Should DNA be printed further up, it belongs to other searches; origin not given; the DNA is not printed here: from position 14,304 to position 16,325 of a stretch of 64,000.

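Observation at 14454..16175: Type-I dockerin on a putative peptidoglycan hydrolase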

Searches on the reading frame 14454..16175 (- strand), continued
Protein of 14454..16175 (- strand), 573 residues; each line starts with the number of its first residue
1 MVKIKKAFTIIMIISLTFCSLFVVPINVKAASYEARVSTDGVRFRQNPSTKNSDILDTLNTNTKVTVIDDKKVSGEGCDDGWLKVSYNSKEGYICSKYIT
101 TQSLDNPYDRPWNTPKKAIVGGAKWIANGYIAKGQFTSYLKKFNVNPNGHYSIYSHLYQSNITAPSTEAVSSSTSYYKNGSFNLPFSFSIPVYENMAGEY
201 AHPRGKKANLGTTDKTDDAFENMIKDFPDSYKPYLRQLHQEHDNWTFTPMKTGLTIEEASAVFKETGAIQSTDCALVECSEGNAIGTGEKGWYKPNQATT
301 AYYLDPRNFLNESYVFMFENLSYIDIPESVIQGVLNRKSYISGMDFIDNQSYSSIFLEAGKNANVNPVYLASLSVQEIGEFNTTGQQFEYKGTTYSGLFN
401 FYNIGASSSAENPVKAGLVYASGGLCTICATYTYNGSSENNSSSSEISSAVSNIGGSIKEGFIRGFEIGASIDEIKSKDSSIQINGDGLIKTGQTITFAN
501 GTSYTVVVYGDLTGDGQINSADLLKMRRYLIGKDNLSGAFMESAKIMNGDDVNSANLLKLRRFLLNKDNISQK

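Call 16: search_solved_structures(query=A1, max_evalue=1, show_alignments=3)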
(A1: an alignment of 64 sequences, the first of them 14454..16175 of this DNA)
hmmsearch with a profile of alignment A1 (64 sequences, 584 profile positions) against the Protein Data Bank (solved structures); distinct sequences matched with E-value up to 1: 46.
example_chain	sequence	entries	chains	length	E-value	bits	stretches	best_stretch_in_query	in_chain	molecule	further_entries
6fxo_A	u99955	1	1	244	1.8e-15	59.4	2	117-178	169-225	Bifunctional autolysin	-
4pi7_A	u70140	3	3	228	1.5e-14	56.3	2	116-184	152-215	Autolysin E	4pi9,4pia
6fxp_A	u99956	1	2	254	1.6e-14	56.2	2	268-431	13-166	Uncharacterized protein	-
6u0o_B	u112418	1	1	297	3.6e-14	55.1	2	266-431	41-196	LYZ2 domain-containing protein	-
8x39_A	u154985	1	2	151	1.8e-13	52.8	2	519-578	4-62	Serine protease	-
8x3a_A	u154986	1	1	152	1.9e-13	52.7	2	519-578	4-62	Serine protease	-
4pi8_A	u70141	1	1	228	2e-13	52.6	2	117-184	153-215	Autolysin E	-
2ccl_B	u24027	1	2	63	8.5e-12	47.3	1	517-577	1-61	ENDO-1,4-BETA-XYLANASE Y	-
1ohz_B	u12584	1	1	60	4.3e-11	44.9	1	520-577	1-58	ENDO-1,4-BETA-XYLANASE Y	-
2yik_A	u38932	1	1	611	1.4e-08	36.7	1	517-576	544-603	ENDOGLUCANASE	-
6kg9_A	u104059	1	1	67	2.2e-08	36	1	519-577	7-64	And cellulose-binding endoglucanase family 9 CelL ortholog dockerin domain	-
5nrm_B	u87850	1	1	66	2.7e-08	35.7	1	521-578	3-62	DocCel5: Type I dockerin repeat domain from A. cellulolyticus family 5 endoglucanase WP_01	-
2vn6_B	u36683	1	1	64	3.3e-08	35.4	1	517-578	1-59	ENDOGLUCANASE A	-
5nrk_B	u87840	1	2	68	3.8e-08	35.2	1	521-578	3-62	DocCel5: Type I dockerin repeat domain from A. cellulolyticus family 5 endoglucanase WP_01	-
2vn5_B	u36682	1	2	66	3.8e-08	35.2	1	517-578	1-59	ENDOGLUCANASE A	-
4fl4_A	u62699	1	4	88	4.8e-07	31.6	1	520-577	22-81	Glycoside hydrolase family 9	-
2krs_A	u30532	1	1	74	0.084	14.2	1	61-109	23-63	Probable enterotoxin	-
2kt8_A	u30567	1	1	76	0.15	13.4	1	46-109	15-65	Probable surface protein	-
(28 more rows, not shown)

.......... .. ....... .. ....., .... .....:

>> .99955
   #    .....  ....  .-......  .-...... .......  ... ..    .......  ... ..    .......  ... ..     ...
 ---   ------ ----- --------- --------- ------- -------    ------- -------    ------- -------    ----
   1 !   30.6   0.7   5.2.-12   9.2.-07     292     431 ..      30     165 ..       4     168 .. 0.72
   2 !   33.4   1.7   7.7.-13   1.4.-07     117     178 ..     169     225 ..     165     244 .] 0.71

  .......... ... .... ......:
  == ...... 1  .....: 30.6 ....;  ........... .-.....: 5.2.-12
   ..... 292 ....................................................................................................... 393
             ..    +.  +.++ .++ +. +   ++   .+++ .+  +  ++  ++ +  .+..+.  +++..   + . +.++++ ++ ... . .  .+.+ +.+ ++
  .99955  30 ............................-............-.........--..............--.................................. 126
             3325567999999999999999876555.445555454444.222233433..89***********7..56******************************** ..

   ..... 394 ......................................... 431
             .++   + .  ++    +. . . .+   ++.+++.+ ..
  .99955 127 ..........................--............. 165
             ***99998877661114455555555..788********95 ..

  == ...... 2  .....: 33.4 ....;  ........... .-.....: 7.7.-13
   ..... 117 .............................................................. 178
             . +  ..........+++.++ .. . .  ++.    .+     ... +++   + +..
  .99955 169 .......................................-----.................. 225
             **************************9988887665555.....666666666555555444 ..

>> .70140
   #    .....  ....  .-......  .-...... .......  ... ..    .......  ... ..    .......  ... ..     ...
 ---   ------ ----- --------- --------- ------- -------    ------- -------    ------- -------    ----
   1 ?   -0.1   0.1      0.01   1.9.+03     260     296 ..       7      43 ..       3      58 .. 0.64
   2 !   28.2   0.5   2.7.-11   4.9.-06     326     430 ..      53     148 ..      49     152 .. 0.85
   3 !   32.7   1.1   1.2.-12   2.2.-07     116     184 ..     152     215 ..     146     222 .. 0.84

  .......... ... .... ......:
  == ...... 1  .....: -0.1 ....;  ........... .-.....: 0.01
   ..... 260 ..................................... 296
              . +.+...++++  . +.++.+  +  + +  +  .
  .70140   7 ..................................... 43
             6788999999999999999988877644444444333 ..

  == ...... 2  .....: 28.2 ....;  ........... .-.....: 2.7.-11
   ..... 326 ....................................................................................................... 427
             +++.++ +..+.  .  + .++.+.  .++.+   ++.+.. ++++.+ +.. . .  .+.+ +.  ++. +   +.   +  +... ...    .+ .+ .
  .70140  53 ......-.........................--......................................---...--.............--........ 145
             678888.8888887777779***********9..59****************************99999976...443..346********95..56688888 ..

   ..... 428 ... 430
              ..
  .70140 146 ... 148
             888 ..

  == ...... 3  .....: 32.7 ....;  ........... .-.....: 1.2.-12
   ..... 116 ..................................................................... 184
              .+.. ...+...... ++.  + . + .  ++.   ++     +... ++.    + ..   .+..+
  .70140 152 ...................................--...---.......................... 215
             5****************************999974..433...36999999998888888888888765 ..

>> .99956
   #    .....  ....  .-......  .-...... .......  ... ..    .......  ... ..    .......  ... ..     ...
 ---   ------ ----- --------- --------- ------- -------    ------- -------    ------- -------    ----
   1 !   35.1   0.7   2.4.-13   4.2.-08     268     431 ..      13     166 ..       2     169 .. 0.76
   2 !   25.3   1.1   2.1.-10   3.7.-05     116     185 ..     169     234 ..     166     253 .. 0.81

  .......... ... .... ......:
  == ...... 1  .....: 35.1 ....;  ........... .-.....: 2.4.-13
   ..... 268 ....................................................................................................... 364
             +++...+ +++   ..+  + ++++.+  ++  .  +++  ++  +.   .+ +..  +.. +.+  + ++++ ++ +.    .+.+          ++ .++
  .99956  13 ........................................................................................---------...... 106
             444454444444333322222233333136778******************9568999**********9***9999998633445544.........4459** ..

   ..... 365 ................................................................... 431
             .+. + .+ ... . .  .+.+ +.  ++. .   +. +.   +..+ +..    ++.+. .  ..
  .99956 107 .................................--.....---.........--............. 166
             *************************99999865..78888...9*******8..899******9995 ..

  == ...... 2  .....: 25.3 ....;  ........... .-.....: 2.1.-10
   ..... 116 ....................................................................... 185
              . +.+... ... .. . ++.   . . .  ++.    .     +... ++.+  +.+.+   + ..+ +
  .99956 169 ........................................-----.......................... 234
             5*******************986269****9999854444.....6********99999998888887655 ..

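Call 24: find_encoding_contigs(protein=P0021, flank=6000, max_places=2)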
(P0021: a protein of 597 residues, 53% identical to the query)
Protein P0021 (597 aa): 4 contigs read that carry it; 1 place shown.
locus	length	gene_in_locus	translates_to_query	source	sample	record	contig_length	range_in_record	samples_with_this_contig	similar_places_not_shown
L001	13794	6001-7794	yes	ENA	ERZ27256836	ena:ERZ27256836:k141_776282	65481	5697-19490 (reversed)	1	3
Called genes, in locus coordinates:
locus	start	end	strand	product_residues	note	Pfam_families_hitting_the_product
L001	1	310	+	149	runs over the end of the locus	-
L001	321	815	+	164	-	-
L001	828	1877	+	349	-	-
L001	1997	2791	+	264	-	PF07484:Collar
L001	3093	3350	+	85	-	PF06949:DUF1292 (weak)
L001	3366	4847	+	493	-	-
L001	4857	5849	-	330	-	-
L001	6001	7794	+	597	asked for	PF08239:SH3_3, PF00404:Dockerin_1 (weak)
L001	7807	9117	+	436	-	PF12733:Cadherin-like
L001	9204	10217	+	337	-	-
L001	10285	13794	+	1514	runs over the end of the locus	PF01580:FtsK_SpoIIIE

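Call 25: find_encoding_contigs(protein=P0103, flank=6000, max_places=2)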
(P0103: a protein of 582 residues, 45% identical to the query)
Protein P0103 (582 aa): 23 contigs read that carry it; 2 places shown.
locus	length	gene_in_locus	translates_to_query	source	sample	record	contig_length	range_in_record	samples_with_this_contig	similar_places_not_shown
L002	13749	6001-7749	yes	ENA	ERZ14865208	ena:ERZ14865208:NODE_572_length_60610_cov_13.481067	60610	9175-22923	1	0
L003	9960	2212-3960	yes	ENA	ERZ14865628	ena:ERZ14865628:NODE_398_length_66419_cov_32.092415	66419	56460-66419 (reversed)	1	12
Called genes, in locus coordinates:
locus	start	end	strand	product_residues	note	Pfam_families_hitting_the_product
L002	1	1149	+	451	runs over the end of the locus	PF01225:Mur_ligase, PF08245:Mur_ligase_M, PF02875:Mur_ligase_C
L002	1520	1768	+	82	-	-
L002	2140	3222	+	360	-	PF02016:Peptidase_S66, PF17676:Peptidase_S66C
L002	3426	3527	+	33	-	-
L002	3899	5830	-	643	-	PF03816:LytR_cpsA_psr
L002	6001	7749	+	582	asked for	PF00404:Dockerin_1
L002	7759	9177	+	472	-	PF12733:Cadherin-like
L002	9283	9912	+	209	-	PF04607:RelA_SpoT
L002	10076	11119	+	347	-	PF00953:Glycos_transf_4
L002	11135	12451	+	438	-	PF13425:O-antigen_lig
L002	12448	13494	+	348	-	PF13439:Glyco_transf_4, PF00534:Glycos_transf_1, PF13692:Glyco_trans_1_4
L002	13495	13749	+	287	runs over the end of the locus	PF00535:Glycos_transf_2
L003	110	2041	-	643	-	PF03816:LytR_cpsA_psr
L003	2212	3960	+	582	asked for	PF00404:Dockerin_1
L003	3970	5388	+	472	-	PF12733:Cadherin-like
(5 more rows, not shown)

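Call 26: find_encoding_contigs(protein=P0027, flank=6000, max_places=2)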
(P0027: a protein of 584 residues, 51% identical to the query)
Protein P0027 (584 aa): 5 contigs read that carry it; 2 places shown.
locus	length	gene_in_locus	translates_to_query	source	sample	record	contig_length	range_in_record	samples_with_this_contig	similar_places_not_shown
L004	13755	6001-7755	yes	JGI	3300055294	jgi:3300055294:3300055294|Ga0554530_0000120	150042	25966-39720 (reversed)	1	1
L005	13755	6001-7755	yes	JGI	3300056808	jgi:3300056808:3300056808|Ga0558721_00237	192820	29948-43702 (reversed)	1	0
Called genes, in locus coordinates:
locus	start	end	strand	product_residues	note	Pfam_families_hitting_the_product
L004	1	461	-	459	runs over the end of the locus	PF04851:ResIII, PF00270:DEAD, PF00271:Helicase_C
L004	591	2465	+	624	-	-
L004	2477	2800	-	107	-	-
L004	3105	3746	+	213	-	-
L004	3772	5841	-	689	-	PF03816:LytR_cpsA_psr, PF03793:PASTA (weak)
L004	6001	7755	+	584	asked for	PF08239:SH3_3 (faint), PF00404:Dockerin_1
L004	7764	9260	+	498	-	PF12733:Cadherin-like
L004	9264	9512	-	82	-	PF12844:HTH_19, PF01381:HTH_3, PF13443:HTH_26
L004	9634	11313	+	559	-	-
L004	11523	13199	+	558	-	-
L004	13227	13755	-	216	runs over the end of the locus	PF03006:HlyIII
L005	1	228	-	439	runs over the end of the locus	PF01076:Mob_Pre, PF25994:HH_AprE (weak)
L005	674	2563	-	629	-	PF00239:Resolvase, PF07508:Recombinase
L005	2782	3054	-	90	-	-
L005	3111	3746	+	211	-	-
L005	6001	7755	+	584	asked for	PF08239:SH3_3 (faint), PF00404:Dockerin_1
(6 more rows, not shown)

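Call 27: predict_structure(alignment_id=A1)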
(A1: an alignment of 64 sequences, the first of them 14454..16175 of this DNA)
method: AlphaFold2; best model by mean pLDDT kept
length: 573 residues; sequences in the alignment: 64
mean_pLDDT: 88.4   pTM: 0.65
mean pLDDT of the five models: 88.4, 87.9, 87.9, 85.7, 84.3
residues with pLDDT >= 90: 327; 70-90: 220; 50-70: 15; < 50: 11
segments of 3 or more residues with pLDDT < 50: 434-444
pLDDT, mean of each block of 10 residues (from residue 1): 83 88 62 84 87 81 86 90 90 93 80 95 91 89 90 82 89 88 94 94 86 95 97 97 96 96 92 95 89 95 96 95 91 86 82 95 94 87 87 90 83 88 84 48 61 88 92 91 90 89 91 96 96 90 88 94 95 89
secondary structure, 60 per line:
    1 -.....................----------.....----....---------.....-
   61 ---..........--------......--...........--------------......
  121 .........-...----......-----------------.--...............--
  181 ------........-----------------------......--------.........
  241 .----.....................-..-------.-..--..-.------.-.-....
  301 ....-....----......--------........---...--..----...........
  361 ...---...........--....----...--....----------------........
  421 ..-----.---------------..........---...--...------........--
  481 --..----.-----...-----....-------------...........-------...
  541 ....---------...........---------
elements in order: H2-22 E33-37 E42-45 E55-59 E64-73 E82-87 E90-95 H115-129 H138-143 H164-178 E187-194 H218-223 H232-241 E246-255 H256-266 H297-304 H306-309 H314-318 H328-335 H352-363 H367-377 H380-383 E388-390 E393-396 H413-422 H444-453 E457-459 E462-464 H472-478 E495-497 E503-506 H520-530 H538-544 H554-564

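Call 31: fold_search(model_id=the predicted structure, library=pdb)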
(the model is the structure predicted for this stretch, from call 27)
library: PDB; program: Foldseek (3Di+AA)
matches with E <= 10: 360; with E <= 0.001: 0
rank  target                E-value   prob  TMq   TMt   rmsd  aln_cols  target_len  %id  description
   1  9a7d_A                2.2e-03  1.00  0.11  0.12   4.0        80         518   24  Integrative model of YRVJ-YACD by crosslinking MS and deep learning (released 2024-09-18)
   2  2krs_MODEL_1_A        2.7e-03  1.00  0.10  0.59   5.3        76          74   25  Solution NMR structure of SH3 domain from CPF_0587 (fragment 415-479) from Clostridium perfringens. Northeast  (released 2010-01-26)
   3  2kt8_MODEL_1_A        6.0e-03  1.00  0.09  0.52   5.6        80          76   20  Solution NMR structure of the CPE1231(468-535) protein from Clostridium perfringens, Northeast Structural Geno (released 2010-02-02)
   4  4uyq_B                8.8e-03  1.00  0.11  0.79   2.0        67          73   25  High resolution structure of the third cohesin ScaC in complex with the ScaB dockerin with a mutation in the C-termina (released 2015-04-15)
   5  6biq_A                9.8e-03  1.00  0.10  0.21  11.4        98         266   16  Structure of NlpC2 from Trichomonas vaginalis (released 2018-11-07)
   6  4fl4_A                1.0e-02  1.00  0.11  0.87   1.7        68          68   28  Scaffoldin conformation and dynamics revealed by a ternary complex from the Clostridium thermocellum cellulosome (released 2012-06-27)
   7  4uyp_B                1.1e-02  1.00  0.11  0.81   1.9        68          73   25  High resolution structure of the third cohesin ScaC in complex with the ScaB dockerin with a mutation in the N-termina (released 2015-04-15)
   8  6biq_B                1.2e-02  1.00  0.10  0.21  11.4        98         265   16  Structure of NlpC2 from Trichomonas vaginalis (released 2018-11-07)
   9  2ccl_B                1.5e-02  1.00  0.10  0.91   0.8        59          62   36  THE S45A, T46A MUTANT OF THE TYPE I COHESIN-DOCKERIN COMPLEX FROM THE CELLULOSOME OF CLOSTRIDIUM THERMOCELLUM (released 2007-02-13)
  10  9ovi_A                2.2e-02  1.00  0.10  0.66   3.2        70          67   23  Crystal Structure of SH3-like_bac-type domain (79-145) of Conserved domain protein GBAA_2967 from Bacillus anthracis A (released 2025-06-11)
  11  8x39_B                2.6e-02  1.00  0.11  0.44   1.6        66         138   33  Crystal structure of cellulosomal double-dockerin module of Clo1313_0689 from Clostridium thermocellum (released 2024-04-03)
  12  8x39_A                2.9e-02  1.00  0.11  0.44   1.5        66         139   33  Crystal structure of cellulosomal double-dockerin module of Clo1313_0689 from Clostridium thermocellum (released 2024-04-03)
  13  2vn6_B                3.4e-02  1.00  0.10  0.82   2.1        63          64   27  The Clostridium cellulolyticum dockerin displays a dual binding mode for its cohesin partner (released 2008-05-13)
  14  2mte_MODEL_1_A        3.6e-02  1.00  0.11  0.80   1.8        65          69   28  Solution structure of Doc48S (released 2014-10-15)
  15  6bim                  3.6e-02  1.00  0.10  0.20  11.1        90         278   17  Structure of NlpC1 from Trichomonas vaginalis (released 2018-11-07)
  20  4fl4_G                4.5e-02  1.00  0.11  0.88   1.2        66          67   29  Scaffoldin conformation and dynamics revealed by a ternary complex from the Clostridium thermocellum cellulosome (released 2012-06-27)
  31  4fl4_J                1.2e-01  1.00  0.11  0.88   1.2        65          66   29  Scaffoldin conformation and dynamics revealed by a ternary complex from the Clostridium thermocellum cellulosome (released 2012-06-27)
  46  4fl4_D                1.7e-01  1.00  0.10  0.86   1.3        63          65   28  Scaffoldin conformation and dynamics revealed by a ternary complex from the Clostridium thermocellum cellulosome (released 2012-06-27)
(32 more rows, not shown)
